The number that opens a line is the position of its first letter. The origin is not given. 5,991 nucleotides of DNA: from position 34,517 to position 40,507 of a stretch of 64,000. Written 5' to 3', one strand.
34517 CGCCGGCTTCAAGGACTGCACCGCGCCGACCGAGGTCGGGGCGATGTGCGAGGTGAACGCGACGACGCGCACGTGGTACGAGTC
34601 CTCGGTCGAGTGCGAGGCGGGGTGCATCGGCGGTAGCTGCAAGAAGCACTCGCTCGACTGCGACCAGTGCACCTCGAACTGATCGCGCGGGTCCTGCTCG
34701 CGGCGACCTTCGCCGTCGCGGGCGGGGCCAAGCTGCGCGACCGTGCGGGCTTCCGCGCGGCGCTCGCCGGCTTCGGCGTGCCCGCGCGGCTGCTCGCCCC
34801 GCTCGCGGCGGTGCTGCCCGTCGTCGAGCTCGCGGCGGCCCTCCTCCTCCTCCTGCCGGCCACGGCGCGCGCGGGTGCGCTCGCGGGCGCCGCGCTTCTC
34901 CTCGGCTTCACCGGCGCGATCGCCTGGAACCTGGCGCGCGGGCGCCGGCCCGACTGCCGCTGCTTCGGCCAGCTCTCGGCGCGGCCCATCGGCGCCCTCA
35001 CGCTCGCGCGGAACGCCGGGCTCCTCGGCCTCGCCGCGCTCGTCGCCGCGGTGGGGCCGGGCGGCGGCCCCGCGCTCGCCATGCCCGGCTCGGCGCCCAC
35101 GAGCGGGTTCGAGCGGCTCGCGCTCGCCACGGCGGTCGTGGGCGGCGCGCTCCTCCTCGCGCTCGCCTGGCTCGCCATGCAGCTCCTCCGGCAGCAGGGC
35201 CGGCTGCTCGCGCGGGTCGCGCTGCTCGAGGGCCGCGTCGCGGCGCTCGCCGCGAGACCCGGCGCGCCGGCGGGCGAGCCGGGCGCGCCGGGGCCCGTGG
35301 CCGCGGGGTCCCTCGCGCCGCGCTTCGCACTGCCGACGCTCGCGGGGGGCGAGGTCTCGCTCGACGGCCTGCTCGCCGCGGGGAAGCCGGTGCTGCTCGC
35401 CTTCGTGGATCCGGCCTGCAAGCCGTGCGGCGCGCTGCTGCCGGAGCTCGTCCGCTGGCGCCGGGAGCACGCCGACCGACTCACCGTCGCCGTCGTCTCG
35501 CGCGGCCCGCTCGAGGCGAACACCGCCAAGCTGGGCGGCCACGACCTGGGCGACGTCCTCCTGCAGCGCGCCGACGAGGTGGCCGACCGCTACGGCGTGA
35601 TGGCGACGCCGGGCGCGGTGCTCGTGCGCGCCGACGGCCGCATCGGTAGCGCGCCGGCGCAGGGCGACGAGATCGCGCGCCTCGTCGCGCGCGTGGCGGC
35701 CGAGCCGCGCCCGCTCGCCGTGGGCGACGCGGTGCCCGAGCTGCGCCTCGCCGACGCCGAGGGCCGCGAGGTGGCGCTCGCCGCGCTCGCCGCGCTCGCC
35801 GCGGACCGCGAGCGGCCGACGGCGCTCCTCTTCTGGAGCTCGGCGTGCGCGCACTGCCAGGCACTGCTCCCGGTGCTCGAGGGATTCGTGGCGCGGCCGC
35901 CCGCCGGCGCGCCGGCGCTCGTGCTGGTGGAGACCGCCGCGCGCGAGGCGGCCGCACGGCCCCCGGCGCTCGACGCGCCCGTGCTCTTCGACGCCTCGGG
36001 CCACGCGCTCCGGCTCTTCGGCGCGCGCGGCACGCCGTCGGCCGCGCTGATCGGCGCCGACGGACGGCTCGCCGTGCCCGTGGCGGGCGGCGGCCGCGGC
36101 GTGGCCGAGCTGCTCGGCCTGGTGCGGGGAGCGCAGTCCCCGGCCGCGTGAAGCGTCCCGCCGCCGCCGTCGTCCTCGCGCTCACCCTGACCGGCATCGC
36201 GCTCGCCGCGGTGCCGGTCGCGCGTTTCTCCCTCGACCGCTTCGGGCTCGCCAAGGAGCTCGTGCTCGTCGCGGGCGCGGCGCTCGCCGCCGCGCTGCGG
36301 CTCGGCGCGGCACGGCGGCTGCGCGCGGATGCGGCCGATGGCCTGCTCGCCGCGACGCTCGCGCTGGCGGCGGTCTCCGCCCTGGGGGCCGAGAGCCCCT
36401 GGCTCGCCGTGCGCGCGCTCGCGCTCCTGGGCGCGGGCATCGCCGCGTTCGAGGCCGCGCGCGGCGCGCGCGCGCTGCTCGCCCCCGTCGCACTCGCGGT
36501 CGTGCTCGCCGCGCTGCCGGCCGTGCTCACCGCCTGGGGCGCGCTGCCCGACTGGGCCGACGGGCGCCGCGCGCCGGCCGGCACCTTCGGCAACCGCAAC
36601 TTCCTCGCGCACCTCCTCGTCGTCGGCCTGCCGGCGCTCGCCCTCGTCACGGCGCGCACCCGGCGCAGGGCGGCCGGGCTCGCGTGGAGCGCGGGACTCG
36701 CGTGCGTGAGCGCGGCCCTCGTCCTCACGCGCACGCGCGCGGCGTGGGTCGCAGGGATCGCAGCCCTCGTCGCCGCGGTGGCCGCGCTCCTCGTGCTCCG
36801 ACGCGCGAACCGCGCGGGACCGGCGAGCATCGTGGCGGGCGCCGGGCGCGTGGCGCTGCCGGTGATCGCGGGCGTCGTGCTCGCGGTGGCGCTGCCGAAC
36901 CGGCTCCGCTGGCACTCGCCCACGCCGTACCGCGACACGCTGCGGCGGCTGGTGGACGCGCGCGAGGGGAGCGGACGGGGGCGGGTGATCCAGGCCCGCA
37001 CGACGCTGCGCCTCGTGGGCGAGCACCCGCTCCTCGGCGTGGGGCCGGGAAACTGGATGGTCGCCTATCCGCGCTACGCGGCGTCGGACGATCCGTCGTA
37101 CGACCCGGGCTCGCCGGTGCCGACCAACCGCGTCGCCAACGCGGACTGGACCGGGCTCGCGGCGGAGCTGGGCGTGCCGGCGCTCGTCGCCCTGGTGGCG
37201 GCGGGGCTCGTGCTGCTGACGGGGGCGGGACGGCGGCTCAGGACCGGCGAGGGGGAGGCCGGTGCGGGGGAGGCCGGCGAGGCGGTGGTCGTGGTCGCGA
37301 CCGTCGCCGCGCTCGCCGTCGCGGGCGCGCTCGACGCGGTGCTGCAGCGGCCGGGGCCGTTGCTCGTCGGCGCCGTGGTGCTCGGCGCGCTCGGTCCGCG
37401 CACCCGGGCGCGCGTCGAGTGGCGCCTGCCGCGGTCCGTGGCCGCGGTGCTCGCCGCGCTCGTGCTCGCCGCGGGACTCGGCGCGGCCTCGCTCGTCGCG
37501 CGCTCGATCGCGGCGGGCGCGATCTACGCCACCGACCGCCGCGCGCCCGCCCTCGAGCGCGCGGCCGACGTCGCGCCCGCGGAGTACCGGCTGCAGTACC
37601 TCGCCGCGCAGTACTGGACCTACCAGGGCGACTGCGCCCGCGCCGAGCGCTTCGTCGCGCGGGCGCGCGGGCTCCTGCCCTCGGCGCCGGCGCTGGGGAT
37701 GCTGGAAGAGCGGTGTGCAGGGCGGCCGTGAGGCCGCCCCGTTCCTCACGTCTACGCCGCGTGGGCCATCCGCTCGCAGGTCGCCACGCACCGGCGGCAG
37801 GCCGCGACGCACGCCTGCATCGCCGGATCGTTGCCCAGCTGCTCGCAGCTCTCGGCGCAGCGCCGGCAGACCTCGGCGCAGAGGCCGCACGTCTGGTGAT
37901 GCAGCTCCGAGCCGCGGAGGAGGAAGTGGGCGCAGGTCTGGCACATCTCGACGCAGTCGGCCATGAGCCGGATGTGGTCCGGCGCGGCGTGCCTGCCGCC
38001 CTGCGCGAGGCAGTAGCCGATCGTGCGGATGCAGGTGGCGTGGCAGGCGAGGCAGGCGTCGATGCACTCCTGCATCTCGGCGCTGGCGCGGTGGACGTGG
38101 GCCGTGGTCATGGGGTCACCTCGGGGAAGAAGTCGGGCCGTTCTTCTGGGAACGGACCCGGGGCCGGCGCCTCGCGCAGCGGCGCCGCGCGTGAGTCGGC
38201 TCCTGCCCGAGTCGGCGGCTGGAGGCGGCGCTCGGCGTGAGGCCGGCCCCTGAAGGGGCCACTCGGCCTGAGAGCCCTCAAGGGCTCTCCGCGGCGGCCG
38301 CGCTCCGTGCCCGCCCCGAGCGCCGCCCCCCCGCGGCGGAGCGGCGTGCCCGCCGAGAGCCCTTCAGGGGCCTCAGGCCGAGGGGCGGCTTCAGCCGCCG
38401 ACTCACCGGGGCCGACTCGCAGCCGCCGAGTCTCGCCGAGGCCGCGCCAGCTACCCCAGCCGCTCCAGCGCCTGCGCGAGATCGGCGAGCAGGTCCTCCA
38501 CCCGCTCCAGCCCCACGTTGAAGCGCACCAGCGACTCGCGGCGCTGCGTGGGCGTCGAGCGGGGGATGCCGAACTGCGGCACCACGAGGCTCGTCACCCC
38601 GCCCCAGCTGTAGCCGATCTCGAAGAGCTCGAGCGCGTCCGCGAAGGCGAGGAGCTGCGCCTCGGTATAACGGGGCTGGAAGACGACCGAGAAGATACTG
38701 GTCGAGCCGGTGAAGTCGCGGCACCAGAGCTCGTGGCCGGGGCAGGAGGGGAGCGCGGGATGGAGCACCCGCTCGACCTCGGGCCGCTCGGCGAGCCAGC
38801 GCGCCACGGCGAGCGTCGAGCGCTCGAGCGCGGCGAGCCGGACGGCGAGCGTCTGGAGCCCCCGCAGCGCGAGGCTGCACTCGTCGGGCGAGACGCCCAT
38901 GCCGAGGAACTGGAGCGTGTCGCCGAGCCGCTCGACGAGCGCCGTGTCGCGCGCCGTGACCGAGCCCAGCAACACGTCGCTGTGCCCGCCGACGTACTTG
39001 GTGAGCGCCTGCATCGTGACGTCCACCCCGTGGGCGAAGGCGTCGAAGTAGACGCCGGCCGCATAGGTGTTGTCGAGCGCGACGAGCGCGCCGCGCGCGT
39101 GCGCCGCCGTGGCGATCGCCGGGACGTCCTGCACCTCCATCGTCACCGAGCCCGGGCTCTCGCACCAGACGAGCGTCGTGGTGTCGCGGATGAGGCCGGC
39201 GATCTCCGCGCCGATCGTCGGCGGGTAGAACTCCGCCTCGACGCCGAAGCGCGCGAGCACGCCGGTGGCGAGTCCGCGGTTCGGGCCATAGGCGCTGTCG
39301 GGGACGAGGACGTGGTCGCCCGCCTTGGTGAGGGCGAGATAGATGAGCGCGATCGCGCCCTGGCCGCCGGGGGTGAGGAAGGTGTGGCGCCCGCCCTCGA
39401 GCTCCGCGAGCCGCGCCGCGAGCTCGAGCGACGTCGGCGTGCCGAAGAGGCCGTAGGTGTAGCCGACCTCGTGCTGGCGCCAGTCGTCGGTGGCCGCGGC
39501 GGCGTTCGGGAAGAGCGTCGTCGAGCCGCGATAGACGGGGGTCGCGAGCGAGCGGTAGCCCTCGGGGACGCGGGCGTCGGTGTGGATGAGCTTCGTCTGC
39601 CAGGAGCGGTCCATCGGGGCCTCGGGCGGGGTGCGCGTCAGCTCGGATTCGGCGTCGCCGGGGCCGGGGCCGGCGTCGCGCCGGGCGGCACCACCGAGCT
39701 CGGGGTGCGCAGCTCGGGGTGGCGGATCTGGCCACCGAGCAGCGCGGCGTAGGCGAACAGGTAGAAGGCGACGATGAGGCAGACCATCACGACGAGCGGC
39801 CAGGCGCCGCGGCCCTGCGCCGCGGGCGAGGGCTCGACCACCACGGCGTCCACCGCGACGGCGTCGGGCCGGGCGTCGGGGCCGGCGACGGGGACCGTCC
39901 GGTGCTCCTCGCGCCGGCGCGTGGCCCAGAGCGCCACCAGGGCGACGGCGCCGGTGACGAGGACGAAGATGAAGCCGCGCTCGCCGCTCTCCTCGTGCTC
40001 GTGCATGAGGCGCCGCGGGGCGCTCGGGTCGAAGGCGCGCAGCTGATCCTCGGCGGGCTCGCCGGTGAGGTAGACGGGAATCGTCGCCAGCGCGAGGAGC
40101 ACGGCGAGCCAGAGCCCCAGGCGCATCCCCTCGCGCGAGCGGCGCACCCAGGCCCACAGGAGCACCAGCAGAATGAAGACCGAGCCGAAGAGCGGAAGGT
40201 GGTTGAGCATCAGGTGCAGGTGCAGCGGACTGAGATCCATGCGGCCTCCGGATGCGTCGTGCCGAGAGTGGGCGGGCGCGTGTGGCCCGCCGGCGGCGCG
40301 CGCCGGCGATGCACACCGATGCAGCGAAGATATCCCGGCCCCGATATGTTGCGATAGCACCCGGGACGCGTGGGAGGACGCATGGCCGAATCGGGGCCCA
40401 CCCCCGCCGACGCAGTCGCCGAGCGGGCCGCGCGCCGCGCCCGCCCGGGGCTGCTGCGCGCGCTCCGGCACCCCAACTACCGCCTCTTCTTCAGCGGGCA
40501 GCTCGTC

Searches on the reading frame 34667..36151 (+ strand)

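Call 92: search_protein_families(library=pfam, proteins=[window:34667-36151:+], max_evalue=0.001)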
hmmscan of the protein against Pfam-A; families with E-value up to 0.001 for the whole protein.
window:34667-36151:+ (494 aa): 8 families
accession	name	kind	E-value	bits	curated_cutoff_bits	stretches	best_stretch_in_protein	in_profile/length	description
PF07291.16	MauE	-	1.5e-27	96.9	27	1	4-127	5-126/128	Methylamine utilisation protein MauE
PF00578.27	AhpC-TSA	-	1e-17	64.6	26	2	214-326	2-121/124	AhpC/TSA family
PF13098.12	Thioredoxin_2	-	1.7e-08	35.2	27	1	238-323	4-85/104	Thioredoxin-like domain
PF13905.12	Thioredoxin_8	-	4e-08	33.9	27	0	239-326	1-94/94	Thioredoxin-like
PF13564.11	DoxX_2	-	1.4e-07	32.1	26.3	1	6-94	1-87/103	DoxX-like family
PF08534.16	Redoxin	-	1.7e-07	31.6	26.6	0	213-326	2-128/148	Redoxin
PF00085.26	Thioredoxin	-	1.7e-06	28.4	23.5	0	381-408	17-44/103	Thioredoxin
PF07681.17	DoxX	-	0.00025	22.1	23.6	1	5-82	3-80/85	DoxX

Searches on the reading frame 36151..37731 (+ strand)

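Call 24: search_protein_families(library=pfam, proteins=[window:36151-37731:+], max_evalue=0.01)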
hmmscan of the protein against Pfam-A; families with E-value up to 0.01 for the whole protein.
window:36151-37731:+ (526 aa): 1 family
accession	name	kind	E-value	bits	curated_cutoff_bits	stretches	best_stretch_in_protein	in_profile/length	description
PF04932.20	Wzy_C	-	2.7e-14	53.6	31.7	1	182-348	2-148/149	O-Antigen ligase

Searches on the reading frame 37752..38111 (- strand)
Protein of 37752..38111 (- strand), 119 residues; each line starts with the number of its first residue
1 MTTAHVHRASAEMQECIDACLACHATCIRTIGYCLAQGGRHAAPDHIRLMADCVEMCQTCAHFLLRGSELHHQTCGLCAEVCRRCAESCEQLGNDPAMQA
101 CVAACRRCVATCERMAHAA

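Call 24: search_protein_families(library=pfam, proteins=[window:37752-38111:-], max_evalue=0.01)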
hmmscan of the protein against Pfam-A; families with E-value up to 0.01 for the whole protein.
window:37752-38111:- (119 aa): 1 family
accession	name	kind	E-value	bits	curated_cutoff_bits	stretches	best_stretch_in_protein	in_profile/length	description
PF03860.21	DUF326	-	0.003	17.9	20.4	1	72-91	1-20/21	Domain of Unknown Function (DUF326)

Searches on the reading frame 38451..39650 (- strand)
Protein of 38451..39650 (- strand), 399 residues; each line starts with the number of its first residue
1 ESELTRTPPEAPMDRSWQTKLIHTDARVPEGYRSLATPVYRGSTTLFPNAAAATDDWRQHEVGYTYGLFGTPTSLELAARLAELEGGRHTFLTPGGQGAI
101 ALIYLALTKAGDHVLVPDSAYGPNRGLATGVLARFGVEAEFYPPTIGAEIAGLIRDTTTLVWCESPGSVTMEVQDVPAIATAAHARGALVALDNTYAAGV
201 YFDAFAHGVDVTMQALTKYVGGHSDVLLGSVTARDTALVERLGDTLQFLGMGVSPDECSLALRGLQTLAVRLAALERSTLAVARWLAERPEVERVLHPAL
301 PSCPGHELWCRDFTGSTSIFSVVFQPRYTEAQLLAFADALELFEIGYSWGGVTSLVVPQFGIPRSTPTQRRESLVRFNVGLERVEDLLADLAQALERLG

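Call 24: search_protein_families(library=pfam, proteins=[window:38451-39650:-], max_evalue=0.01)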
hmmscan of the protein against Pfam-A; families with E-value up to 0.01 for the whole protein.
window:38451-39650:- (399 aa): 3 families
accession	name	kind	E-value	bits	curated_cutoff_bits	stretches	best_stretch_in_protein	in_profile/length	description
PF01053.26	Cys_Met_Meta_PP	-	2.2e-95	319.9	27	1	18-396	1-381/381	Cys/Met metabolism PLP-dependent enzyme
PF00155.27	Aminotran_1_2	-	0.00015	21.6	19.7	1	39-204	10-196/361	Aminotransferase class I and II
PF00266.25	Aminotran_5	-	0.00074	19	21.5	1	93-199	67-181/371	Aminotransferase class-V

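Call 27: find_encoding_contigs(protein=window:38451-39614:-, flank=10000, max_places=10)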
Protein window:38451-39614:- (387 aa): no gene with exactly this product is on record in the collection.

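Call 28: find_homologous_proteins(query=window:38451-39614:-, max_evalue=1e-30)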
Query window:38451-39614:- (387 aa): 7964 proteins with E <= 1e-30 among 8000 candidates; the best 120 are listed.
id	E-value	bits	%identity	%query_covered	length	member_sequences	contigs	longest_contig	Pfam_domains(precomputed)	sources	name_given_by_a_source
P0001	3.4e-255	864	100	100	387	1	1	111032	PF01053.27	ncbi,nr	ncbi:MAG TPA: cystathionine beta-lyase [Gemmatimonadales bacterium]|nr:cystathionine beta-lyase [Gem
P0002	1.2e-209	714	83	100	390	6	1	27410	PF01053.27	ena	-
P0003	1.6e-204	697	80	99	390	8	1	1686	PF00155.28,PF00266.26,PF01053.27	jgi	jgi:cystathionine beta-lyase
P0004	8.3e-203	692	79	100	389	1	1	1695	PF01053.27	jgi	jgi:cysteine-S-conjugate beta-lyase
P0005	2.2e-202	690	79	100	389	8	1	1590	PF01053.27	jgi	jgi:cystathionine beta-lyase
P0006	4.0e-202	689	79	100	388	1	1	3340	PF01053.27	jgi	jgi:cystathionine beta-lyase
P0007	8.8e-202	688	79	100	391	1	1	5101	PF01053.27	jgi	jgi:cystathionine beta-lyase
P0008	1.1e-201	688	79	98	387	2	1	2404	PF00155.28,PF00266.26,PF01053.27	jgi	jgi:cystathionine beta-lyase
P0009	1.2e-200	684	79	100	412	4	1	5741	PF00266.26,PF01053.27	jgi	jgi:cystathionine beta-lyase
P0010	2.0e-200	684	78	100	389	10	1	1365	PF01053.27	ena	-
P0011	3.7e-199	680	78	98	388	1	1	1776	PF00155.28,PF00266.26,PF01053.27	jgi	jgi:cystathionine beta-lyase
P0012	1.9e-198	677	79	100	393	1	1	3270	PF01053.27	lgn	-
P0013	3.6e-198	676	79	99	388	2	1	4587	PF01053.27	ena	-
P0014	4.9e-198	676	76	100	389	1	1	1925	PF00266.26,PF01053.27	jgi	jgi:cystathionine beta-lyase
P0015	9.7e-198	675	78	98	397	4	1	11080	PF00155.28,PF01053.27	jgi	jgi:cystathionine beta-lyase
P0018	1.6e-195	668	77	99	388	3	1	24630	PF00155.28,PF00266.26,PF01053.27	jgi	jgi:cystathionine beta-lyase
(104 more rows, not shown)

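Call 29: find_encoding_contigs(protein=P0002, flank=10000, max_places=3)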
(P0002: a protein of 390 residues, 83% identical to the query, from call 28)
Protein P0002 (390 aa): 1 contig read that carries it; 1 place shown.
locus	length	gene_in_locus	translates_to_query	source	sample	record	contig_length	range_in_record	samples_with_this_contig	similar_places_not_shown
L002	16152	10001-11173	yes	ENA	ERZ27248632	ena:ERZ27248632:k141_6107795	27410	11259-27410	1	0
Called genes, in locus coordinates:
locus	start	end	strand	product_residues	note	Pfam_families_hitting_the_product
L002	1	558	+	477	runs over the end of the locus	PF20142:Scaffold, PF01471:PG_binding_1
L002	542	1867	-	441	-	PF00999:Na_H_Exchanger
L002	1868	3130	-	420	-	-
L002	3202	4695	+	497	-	PF00999:Na_H_Exchanger, PF02080:TrkA_C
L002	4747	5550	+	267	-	PF00165:HTH_AraC (faint), PF12833:HTH_18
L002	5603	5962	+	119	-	-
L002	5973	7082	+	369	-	PF00890:FAD_binding_2 (faint), PF01266:DAO (weak), PF01593:Amino_oxidase (faint), PF07992:Pyr_redox_2, PF13450:NAD_binding_8 (weak), PF13738:Pyr_redox_3, PF00743:FMO-like, PF13434:Lys_Orn_oxgnase, +1 more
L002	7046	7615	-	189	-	PF00300:His_Phos_1 (weak)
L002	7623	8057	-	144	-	PF13115:YtkA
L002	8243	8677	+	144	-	PF13115:YtkA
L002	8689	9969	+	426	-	PF03150:CCP_MauG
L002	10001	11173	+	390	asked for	PF01053:Cys_Met_Meta_PP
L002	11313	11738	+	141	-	PF00072:Response_reg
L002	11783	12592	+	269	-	PF02522:Antibiotic_NAT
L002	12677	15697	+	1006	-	PF17874:TPR_MalT, PF12770:CHAT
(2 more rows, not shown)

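Call 30: find_encoding_contigs(protein=P0001, flank=10000, max_places=3)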
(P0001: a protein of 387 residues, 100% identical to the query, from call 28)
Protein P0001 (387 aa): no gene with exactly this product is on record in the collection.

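Call 52: find_encoding_contigs(protein=P0018, flank=10000, max_places=2)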
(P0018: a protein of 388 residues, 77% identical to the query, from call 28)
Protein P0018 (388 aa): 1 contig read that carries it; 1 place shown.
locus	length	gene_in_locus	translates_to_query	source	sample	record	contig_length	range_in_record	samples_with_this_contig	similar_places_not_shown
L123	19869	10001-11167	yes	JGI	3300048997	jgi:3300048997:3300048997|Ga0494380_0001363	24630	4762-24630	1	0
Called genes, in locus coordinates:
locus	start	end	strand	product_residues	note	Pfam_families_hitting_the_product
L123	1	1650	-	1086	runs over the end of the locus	PF13088:BNR_2 (faint), PF14870:PSII_BNR (faint), PF25852:DUF6242_C (faint), PF02012:BNR (faint), PF15902:Sortilin-Vps10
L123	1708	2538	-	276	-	PF12833:HTH_18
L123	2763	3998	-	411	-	-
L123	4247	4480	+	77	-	PF05402:PqqD (weak)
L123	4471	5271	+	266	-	-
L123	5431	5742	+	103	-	PF05402:PqqD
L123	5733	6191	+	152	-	PF13471:Transglut_core3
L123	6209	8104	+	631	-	PF13522:GATase_6, PF13537:GATase_7, PF00733:Asn_synthase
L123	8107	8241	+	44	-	-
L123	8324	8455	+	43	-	-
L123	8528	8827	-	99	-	PF00326:Peptidase_S9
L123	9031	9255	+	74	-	PF13560:HTH_31, PF01381:HTH_3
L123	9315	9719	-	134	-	-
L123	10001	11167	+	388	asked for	PF01053:Cys_Met_Meta_PP, PF00155:Aminotran_1_2 (weak), PF00266:Aminotran_5 (weak)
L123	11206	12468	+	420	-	PF04542:Sigma70_r2, PF07638:Sigma70_ECF (faint), PF08281:Sigma70_r4_2, PF20239:DUF6596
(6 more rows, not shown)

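Call 53: find_encoding_contigs(protein=P0015, flank=10000, max_places=2)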
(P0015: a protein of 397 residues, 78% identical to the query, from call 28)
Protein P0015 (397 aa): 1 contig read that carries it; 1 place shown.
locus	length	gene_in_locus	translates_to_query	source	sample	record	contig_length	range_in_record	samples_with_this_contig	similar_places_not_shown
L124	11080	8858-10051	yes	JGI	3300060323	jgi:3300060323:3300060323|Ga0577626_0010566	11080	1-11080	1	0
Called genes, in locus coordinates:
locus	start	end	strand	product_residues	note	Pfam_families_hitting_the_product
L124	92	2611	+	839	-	PF13620:CarboxypepD_reg, PF07715:Plug (weak), PF00593:TonB_dep_Rec_b-barrel, PF14905:OMP_b-brl_3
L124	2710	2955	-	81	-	-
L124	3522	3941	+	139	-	PF14534:DUF4440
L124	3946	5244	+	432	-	PF00144:Beta-lactamase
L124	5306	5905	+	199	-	-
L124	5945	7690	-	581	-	PF12831:FAD_oxidored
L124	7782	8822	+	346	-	PF00174:Oxidored_molyb, PF03404:Mo-co_dimer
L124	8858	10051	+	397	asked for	PF01053:Cys_Met_Meta_PP, PF00155:Aminotran_1_2 (weak)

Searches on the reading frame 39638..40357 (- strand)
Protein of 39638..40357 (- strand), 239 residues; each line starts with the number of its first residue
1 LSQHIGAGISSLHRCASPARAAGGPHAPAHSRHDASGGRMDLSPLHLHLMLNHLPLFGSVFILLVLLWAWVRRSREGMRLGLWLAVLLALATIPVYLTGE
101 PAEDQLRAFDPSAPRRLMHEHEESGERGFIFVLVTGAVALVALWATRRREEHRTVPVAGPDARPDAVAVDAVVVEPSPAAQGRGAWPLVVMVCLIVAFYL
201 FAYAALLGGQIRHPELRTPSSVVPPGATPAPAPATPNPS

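Call 24: search_protein_families(library=pfam, proteins=[window:39638-40357:-], max_evalue=0.01)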
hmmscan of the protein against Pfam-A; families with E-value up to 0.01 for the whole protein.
window:39638-40357:- (239 aa): 1 family
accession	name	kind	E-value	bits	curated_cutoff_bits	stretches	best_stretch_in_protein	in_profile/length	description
PF09594.16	GT87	-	0.0085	16.3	25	0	129-202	24-92/237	Glycosyltransferase family 87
